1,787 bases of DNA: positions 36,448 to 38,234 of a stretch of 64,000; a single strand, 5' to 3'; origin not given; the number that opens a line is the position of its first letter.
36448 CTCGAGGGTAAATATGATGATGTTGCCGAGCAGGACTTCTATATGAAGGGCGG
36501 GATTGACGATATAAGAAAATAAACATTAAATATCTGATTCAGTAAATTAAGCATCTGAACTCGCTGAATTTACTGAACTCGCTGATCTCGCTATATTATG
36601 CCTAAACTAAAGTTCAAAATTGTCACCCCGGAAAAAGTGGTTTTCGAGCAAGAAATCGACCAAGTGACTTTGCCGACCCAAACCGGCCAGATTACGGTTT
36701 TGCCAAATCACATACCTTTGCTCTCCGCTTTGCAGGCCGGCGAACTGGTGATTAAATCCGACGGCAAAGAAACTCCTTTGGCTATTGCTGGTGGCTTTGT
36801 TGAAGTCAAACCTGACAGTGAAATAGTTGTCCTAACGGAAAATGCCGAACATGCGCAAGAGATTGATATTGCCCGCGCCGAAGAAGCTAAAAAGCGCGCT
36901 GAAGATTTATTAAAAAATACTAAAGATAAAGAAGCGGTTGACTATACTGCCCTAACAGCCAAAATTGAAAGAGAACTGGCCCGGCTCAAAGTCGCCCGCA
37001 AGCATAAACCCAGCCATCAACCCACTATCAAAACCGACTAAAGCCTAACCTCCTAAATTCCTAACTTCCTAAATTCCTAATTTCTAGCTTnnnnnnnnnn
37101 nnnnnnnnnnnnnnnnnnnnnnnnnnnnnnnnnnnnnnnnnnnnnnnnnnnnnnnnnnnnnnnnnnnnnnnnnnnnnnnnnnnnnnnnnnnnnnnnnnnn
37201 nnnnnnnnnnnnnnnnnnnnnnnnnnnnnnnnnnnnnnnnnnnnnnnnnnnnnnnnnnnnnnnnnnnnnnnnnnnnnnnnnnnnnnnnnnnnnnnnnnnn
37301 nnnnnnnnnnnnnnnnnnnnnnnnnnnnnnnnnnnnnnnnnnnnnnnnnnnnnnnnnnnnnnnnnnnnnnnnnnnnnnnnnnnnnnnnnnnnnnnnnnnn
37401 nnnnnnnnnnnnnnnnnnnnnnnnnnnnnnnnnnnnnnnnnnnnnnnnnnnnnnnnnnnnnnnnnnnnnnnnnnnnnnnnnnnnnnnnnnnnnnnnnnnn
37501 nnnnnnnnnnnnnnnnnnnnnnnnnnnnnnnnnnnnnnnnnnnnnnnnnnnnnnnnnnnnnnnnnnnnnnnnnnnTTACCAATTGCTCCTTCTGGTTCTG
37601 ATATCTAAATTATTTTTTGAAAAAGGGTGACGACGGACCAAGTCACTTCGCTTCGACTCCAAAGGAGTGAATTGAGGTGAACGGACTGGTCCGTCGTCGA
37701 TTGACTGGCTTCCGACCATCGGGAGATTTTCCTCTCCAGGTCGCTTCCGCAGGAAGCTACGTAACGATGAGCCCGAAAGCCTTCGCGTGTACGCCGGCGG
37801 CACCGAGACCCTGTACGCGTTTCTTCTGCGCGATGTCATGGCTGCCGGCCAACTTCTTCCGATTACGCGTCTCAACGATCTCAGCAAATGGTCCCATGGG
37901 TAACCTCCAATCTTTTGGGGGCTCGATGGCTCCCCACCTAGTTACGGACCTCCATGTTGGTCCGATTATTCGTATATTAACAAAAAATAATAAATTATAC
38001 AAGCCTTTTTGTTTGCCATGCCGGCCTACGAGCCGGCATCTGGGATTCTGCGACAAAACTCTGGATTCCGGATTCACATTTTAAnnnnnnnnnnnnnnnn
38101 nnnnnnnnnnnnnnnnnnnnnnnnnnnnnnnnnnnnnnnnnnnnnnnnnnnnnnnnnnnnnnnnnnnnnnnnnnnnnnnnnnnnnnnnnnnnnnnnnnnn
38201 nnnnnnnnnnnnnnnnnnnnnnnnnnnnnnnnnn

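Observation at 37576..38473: About 0.85-kb GC-rich non-coding island with its own promoters and tandem terminators: candidate structured ncRNA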

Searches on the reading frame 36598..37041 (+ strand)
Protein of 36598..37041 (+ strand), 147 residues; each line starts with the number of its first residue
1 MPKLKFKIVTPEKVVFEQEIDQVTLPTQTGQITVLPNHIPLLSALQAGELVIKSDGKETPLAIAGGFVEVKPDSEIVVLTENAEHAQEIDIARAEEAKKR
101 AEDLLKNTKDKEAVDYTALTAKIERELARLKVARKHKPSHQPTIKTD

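Call 18: find_related_loci(query=window:36598-37041:+, collection=genome_contigs, flank=5000)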
Query window:36598-37041:+ (147 aa) in genome_contigs; peptide patterns used: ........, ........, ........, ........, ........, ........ (x = any residue, [..] = any of these).
196 stretches matched a pattern; 29 encode a relative of the query (tblastn E <= 1e-3); 29 distinct loci.
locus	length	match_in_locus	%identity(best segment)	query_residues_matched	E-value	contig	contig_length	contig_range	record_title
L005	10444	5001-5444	72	1-147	4e-65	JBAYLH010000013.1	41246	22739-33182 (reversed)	MAG: Candidatus Buchananbacteria bacterium isolate SO_2016_GW1_99 scaffold01776_OW334_2016, whole genome shotgun sequenc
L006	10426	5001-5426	65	1-144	3e-57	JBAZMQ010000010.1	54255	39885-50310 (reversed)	MAG: Patescibacteria group bacterium isolate SO_2017_LW4_47 scaffold_1544_c1_LW137-91_2017, whole genome shotgun sequenc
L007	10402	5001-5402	61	3-137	4e-53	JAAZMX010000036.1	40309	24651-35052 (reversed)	MAG: Candidatus Kuenenbacteria bacterium isolate AS27yjCOA_103 71430_AS27, whole genome shotgun sequence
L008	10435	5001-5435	59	1-143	1e-50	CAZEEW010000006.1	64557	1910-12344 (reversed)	MAG TPA_asm: uncultured Gammaproteobacteria bacterium isolate SRP093185_co1_62 genome assembly, contig: NODE_158_length_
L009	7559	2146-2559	56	1-137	7e-48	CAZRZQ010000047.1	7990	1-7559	MAG TPA_asm: uncultured Gammaproteobacteria bacterium isolate SRP062349_co1_291 genome assembly, contig: NODE_2408_lengt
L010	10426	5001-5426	52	1-141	8e-47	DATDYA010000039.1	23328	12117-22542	MAG TPA_asm: Patescibacteria group bacterium isolate SMAG_U8153 k141_2012705, whole genome shotgun sequence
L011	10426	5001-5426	52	3-147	3e-45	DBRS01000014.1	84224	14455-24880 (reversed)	MAG TPA_asm: Candidatus Moranbacteria bacterium UBA1362 UBA1362_contig_2795, whole genome shotgun sequence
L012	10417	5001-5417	51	3-140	1e-44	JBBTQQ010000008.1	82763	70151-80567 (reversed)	MAG: Patescibacteria group bacterium isolate H41-bin257_1 H41_bin257_1_000000000008, whole genome shotgun sequence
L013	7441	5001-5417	51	3-140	3e-44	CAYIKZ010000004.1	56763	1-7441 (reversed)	MAG TPA_asm: uncultured Candidatus Saccharibacteria bacterium isolate ERP119705_co23_399 genome assembly, contig: NODE_3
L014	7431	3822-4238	50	3-140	2e-43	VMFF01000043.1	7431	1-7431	MAG: Candidatus Doudnabacteria bacterium Gr01-1014_77 G01um101477_scaffold_7347, whole genome shotgun sequence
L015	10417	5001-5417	50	3-141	5e-43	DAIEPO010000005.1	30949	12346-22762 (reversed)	MAG TPA_asm: bacterium isolate clean1170 NODE_5_length_30949_cov_4.685864, whole genome shotgun sequence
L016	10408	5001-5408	53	1-137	8e-42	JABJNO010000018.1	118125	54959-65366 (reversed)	MAG: Candidatus Parcubacteria bacterium isolate SI075_bin20 k141_1753358, whole genome shotgun sequence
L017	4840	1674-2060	53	8-137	3e-39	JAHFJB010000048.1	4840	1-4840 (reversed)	MAG: Candidatus Parcubacteria bacterium isolate nzgw376 NODE_38711_length_4841_cov_2.274153, whole genome shotgun sequen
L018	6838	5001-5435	41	1-147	1e-38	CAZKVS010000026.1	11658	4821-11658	MAG TPA_asm: uncultured Candidatus Saccharibacteria bacterium isolate SRP286056_co2_73 genome assembly, contig: NODE_914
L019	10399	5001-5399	50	3-137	8e-36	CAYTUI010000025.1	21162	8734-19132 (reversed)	MAG TPA_asm: uncultured Gammaproteobacteria bacterium isolate SRP062349_co4_110 genome assembly, contig: NODE_470_length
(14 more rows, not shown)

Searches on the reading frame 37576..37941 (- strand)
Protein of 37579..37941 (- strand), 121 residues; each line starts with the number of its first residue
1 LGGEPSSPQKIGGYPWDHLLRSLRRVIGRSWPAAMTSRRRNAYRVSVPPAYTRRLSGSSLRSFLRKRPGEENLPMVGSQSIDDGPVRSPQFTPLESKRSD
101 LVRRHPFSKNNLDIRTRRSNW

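Call 8: search_protein_families(library=pfam, proteins=[window:37576-37887:-], max_evalue=1)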
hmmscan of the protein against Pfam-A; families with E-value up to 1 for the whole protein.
window:37576-37887:- (103 aa): 1 family
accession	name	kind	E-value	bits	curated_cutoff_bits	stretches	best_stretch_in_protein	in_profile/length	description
PF08946.15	Osmo_CC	-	0.15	12.8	24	1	72-88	27-43/46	Osmosensory transporter coiled coil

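Call 88: search_protein_families(library=pfam, proteins=[window:37579-37941:-], max_evalue=10)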
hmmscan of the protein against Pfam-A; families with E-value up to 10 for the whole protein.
seq(121 aa): 1 family
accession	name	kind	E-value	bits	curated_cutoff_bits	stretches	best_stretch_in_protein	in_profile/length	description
PF08946.15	Osmo_CC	-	0.19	12.5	24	1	90-106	27-43/46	Osmosensory transporter coiled coil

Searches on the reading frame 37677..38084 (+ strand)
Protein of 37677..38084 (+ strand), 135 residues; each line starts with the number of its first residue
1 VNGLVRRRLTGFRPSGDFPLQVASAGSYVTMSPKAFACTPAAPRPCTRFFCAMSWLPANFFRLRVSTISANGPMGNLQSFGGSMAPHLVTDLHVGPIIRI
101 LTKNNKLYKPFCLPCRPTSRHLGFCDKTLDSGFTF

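Call 8: search_protein_families(library=pfam, proteins=[window:37677-38084:+], max_evalue=1)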
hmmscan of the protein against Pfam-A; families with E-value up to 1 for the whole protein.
window:37677-38084:+ (135 aa): 0 families

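Call 29: find_homologous_proteins(query=window:37677-38084:+, max_evalue=10)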
Query window:37677-38084:+ (135 aa): 1 proteins with E <= 10 among 20 candidates.
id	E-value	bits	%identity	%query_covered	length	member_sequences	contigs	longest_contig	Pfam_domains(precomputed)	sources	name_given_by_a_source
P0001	3.9e-88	311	100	100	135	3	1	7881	-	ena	-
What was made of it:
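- Tried and rejected: The 135-aa plus-strand ORF, searched as a proxy for conserved DNA, matched only itself (call 29).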
